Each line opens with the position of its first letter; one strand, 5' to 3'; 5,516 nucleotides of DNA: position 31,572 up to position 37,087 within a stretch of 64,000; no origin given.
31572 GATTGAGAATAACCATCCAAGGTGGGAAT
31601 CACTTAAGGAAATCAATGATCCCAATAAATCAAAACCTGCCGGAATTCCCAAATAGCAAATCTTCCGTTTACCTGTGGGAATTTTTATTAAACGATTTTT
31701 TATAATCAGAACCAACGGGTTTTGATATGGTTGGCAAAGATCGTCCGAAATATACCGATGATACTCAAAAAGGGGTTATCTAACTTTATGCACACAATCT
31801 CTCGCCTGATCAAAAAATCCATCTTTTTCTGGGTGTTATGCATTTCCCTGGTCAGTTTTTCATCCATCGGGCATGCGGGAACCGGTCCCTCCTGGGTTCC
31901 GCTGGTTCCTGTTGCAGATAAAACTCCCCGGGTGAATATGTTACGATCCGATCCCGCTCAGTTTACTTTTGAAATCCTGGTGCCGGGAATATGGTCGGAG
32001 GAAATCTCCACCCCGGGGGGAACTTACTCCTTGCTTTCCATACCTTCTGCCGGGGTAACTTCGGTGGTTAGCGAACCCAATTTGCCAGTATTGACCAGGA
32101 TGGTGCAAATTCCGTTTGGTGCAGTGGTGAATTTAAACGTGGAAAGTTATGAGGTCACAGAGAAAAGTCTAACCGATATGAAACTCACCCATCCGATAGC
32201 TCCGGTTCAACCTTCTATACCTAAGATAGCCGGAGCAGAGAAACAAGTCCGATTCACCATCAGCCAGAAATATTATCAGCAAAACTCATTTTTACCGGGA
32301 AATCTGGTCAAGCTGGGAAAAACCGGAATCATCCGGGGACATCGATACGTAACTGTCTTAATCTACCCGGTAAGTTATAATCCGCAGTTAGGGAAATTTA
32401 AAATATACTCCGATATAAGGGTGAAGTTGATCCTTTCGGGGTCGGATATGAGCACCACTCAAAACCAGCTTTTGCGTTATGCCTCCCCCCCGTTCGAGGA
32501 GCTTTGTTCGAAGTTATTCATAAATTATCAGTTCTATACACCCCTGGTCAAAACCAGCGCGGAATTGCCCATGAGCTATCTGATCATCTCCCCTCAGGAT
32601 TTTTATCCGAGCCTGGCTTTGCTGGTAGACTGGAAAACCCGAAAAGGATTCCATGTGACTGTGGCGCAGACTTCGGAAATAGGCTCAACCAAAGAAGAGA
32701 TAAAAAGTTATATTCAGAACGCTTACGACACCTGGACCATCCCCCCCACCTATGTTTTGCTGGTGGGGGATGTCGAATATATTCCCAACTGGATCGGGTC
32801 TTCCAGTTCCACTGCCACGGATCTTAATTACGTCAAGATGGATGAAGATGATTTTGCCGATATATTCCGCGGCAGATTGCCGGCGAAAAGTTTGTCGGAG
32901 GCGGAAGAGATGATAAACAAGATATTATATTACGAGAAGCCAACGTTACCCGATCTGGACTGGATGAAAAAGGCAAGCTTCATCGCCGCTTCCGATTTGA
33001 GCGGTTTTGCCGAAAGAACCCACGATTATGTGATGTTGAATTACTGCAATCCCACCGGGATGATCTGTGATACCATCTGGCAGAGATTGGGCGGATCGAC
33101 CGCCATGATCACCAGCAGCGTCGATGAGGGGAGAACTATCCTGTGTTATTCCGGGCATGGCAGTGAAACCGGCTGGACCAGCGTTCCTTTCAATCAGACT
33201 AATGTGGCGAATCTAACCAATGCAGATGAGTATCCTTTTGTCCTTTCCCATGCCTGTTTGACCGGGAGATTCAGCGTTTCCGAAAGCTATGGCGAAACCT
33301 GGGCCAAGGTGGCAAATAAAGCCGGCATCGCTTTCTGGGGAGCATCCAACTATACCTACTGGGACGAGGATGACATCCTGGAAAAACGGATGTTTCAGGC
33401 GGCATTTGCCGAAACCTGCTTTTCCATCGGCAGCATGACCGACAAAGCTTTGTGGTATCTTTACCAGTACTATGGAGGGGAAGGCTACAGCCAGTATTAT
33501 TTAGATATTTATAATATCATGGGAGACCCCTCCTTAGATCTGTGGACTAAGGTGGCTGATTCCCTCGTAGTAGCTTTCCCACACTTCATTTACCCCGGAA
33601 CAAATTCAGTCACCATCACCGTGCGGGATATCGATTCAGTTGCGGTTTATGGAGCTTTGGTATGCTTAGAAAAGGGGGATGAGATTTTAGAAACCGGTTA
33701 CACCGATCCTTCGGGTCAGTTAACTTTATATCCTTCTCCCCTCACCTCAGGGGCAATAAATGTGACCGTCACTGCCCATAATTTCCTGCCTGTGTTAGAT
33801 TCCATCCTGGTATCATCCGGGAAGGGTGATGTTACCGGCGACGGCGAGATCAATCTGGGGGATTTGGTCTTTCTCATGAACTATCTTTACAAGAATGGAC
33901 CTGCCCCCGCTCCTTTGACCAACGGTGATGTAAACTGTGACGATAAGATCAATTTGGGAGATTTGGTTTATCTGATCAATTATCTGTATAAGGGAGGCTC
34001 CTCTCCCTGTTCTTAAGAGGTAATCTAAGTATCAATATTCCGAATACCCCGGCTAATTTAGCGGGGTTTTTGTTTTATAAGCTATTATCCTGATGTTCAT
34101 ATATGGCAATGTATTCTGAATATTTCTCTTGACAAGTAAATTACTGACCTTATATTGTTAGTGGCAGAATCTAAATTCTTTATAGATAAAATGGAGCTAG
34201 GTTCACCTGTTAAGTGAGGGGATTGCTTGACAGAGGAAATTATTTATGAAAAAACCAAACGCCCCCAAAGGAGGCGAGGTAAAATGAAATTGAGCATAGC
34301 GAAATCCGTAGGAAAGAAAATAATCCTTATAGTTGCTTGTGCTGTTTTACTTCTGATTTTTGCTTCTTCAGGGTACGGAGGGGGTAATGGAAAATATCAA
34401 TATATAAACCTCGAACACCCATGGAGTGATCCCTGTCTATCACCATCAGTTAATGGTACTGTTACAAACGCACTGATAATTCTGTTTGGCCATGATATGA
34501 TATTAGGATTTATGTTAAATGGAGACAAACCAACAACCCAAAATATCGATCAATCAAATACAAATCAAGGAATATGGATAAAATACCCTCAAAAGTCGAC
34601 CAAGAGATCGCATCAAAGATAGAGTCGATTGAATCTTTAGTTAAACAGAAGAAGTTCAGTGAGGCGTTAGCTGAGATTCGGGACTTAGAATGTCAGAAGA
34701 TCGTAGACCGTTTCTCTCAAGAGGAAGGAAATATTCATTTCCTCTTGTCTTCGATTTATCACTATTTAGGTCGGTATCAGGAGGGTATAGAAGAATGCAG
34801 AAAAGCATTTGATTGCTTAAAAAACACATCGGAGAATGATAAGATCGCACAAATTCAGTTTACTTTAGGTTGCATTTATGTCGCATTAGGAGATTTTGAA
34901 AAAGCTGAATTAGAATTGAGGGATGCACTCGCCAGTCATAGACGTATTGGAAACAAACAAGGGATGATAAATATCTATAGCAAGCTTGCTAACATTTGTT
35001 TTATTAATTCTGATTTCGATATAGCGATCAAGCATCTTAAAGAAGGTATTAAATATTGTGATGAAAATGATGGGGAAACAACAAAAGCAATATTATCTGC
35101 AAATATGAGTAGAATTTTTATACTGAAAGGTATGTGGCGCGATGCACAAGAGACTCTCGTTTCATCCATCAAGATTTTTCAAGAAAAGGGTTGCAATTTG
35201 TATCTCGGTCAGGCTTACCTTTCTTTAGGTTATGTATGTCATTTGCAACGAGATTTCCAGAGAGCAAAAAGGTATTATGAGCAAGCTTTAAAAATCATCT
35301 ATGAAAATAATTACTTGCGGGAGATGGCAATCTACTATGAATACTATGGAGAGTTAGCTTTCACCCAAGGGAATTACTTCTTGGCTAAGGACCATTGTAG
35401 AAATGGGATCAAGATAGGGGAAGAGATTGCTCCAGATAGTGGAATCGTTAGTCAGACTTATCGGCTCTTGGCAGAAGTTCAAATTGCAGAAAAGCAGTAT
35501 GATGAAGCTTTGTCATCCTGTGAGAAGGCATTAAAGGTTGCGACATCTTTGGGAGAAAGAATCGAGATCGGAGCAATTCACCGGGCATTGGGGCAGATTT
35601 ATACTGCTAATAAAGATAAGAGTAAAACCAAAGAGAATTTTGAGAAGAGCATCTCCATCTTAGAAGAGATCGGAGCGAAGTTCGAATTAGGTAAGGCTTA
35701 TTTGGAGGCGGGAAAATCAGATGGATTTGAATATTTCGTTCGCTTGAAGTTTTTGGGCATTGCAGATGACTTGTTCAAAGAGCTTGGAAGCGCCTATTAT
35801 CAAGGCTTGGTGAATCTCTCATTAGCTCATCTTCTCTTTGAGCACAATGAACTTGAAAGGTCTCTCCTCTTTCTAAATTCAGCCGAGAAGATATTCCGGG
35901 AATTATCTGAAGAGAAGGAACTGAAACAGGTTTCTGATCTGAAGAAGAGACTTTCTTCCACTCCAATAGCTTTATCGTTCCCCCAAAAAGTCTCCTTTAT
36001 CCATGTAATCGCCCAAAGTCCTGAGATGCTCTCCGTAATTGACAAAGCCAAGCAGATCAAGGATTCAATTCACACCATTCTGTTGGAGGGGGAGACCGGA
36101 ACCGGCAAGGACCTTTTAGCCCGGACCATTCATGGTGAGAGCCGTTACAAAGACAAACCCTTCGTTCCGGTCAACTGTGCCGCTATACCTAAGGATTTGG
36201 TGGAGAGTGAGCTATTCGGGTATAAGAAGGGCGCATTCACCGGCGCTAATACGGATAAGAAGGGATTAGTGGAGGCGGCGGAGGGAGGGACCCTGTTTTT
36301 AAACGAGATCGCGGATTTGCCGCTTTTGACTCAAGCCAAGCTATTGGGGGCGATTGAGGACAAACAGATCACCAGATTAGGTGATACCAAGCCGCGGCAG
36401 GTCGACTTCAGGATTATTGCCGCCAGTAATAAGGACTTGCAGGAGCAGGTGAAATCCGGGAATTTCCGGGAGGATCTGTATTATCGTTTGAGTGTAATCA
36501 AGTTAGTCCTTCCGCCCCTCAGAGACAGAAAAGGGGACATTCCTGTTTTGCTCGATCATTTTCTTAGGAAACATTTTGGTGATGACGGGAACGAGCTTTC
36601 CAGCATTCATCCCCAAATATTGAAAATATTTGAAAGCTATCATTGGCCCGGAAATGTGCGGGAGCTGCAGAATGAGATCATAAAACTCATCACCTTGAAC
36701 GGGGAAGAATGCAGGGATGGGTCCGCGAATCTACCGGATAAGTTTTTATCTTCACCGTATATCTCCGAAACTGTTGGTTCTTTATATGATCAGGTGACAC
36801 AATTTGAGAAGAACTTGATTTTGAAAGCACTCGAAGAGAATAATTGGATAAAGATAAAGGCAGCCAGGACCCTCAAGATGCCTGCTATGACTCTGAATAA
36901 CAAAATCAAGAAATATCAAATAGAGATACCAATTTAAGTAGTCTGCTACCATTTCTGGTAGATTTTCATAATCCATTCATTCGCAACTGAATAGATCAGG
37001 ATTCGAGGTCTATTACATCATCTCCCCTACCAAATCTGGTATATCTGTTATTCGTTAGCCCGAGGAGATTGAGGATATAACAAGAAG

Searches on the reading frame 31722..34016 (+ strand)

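Call 6: search_protein_families(library=pfam, proteins=[window:31722-34016:+], max_evalue=0.01)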
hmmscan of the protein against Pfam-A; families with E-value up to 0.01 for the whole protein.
window:31722-34016:+ (764 aa): 5 families
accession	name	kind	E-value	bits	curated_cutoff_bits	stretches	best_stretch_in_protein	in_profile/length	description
PF01364.23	Peptidase_C25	-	2.9e-65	221.4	23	1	286-607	1-374/374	Peptidase family C25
PF08126.16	Propeptide_C25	-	4.4e-18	65.6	22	1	67-243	7-177/205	Propeptide_C25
PF00404.24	Dockerin_1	-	9.4e-11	42.2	22.9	1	701-755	1-56/57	Dockerin type I domain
PF03785.20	Peptidase_C25_C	-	0.00044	20.5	25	1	617-695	6-78/79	Peptidase family C25, C terminal ig-like domain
PF13620.12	CarboxypepD_reg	-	0.003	18.3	32.3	0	629-701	1-73/82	Carboxypeptidase regulatory-like domain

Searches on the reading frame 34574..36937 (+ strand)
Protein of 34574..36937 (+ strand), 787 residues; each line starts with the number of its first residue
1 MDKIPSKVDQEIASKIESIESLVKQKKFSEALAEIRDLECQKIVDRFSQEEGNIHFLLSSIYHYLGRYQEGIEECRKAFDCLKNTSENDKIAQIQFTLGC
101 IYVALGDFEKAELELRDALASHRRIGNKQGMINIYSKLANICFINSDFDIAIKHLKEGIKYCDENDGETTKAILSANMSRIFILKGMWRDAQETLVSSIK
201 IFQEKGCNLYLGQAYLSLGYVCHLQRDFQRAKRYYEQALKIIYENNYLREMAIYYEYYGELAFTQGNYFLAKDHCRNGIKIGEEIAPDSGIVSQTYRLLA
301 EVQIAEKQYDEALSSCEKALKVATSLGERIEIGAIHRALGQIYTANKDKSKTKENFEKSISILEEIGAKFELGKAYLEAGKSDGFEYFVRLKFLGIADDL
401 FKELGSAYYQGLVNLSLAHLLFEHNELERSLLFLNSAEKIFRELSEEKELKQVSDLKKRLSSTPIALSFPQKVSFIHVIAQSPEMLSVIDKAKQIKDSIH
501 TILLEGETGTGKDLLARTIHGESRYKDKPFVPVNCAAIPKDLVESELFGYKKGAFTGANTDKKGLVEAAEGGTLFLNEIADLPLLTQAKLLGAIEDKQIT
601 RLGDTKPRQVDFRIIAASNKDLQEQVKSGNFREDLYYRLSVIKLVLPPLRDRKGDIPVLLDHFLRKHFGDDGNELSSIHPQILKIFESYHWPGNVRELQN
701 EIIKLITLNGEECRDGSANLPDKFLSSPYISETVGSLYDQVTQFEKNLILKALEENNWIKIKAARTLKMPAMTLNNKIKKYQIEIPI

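Call 6: search_protein_families(library=pfam, proteins=[window:34574-36937:+], max_evalue=0.01)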
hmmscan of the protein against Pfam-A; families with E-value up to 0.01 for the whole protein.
window:34574-36937:+ (787 aa): 25 families
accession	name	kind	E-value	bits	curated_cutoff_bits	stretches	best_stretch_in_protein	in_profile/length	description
PF00158.32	Sigma54_activat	-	2.1e-67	226.4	20.2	1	479-644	2-167/168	Sigma-54 interaction domain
PF13424.12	TPR_12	-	4e-34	117.1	30.1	4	55-121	6-74/77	Tetratricopeptide repeat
PF07719.23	TPR_2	-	6.1e-23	79.4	27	1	213-241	2-30/34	Tetratricopeptide repeat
PF17874.7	TPR_MalT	-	1.6e-22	80.7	45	2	52-248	1-197/336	MalT-like TPR region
PF14532.12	Sigma54_activ_2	-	2.5e-20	73.6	25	1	480-649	2-138/138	Sigma-54 interaction domain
PF25601.1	AAA_lid_14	-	4.3e-18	65.3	27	1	650-713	1-64/87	AAA+ ATPase lid domain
PF13181.12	TPR_8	-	6e-18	63.9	25.7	1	213-241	2-30/34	Tetratricopeptide repeat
PF00515.34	TPR_1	-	4.1e-16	58.5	27.8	2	213-241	2-30/34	Tetratricopeptide repeat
PF02954.25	HTH_8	-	8.6e-11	41.8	22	1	741-781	2-42/42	Bacterial regulatory protein, Fis family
PF13176.12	TPR_7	-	3.2e-10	39.7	27.9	0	214-241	1-28/36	Tetratricopeptide repeat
PF13428.12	TPR_14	-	3.3e-10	40.1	23.5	0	214-241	3-30/44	Tetratricopeptide repeat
PF13374.12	TPR_10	-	4.1e-10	39.8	27.5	0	98-125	8-35/42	Tetratricopeptide repeat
PF13432.12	TPR_16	-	1.1e-07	32.6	32.7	0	225-268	10-47/65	Tetratricopeptide repeat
PF07728.20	AAA_5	-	1.8e-07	31.6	22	1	502-622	2-125/139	AAA domain (dynein-related subfamily)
PF14559.12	TPR_19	-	2.8e-07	31.2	25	0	304-320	2-18/68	Tetratricopeptide repeat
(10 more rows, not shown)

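Call 77: search_protein_families(library=ncbifam, proteins=[window:34574-36937:+], max_evalue=0.001)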
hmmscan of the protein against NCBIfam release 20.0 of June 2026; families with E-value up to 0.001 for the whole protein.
window:34574-36937:+ (787 aa): 40 families (the best 25 are shown)
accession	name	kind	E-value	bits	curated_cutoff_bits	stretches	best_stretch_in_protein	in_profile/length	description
NF041552.1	TF_PrdR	equivalog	5.8e-101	338.6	795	1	447-782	231-577/577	sigma-54 dependent transcriptional regulator PrdR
TIGR01817.1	nifA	equivalog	1.5e-90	304.5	528.85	2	445-709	165-428/534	nif-specific transcriptional activator NifA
NF038308.1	RNA_repair_RtcR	equivalog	3e-89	300.3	650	1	476-712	180-425/530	RNA repair transcriptional activator RtcR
NF008469.0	PRK11361.1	equivalog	1.2e-85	288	714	1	452-784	121-457/461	acetoacetate metabolism transcriptional regulator AtoC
NF003451.0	PRK05022.1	equivalog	7.9e-85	285.5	476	1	471-783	185-510/512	nitric oxide reductase transcriptional regulator NorR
TIGR01818.1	ntrC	equivalog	1.5e-83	281.1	558.6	1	474-709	132-367/463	nitrogen regulation protein NR(I)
NF050807.1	TransRegFlbDCaul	equivalog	7e-82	275.7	750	1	478-783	120-440/454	sigma-54-dependent transcriptional regulator FlbD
TIGR02915.1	PEP_resp_reg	equivalog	1.5e-79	268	502.6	1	474-783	137-444/445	PEP-CTERM-box response regulator transcription factor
NF011953.0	PRK15424.1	equivalog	8.7e-76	255.6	703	1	430-780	175-533/538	propionate catabolism operon regulatory protein PrpR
TIGR02329.1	propionate_PrpR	equivalog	1.4e-74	251.6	499.2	1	431-705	166-446/526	propionate catabolism operon regulatory protein PrpR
NF008085.0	PRK10820.1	equivalog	3.2e-74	250.4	576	1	468-783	196-512/520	transcriptional regulator TyrR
NF041946.1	LuxO_transreg_Vib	equivalog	3.3e-72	243.7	800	1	474-711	131-368/463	quorum-sensing sigma-54 dependent transcriptional regulator LuxO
NF007689.0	PRK10365.1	equivalog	9.6e-72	242.1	760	1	475-778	138-439/441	sigma-54-dependent response regulator transcription factor ZraR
NF041906.1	V4R_TF_MobR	exception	2.9e-71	240.6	999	1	473-781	229-544/544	phenol degradation transcriptional regulator MobR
NF049963.1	RespRegFlgRCampy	domain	1.5e-69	234.9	750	1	476-783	134-429/429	fla regulon two-component system response regulator FlgR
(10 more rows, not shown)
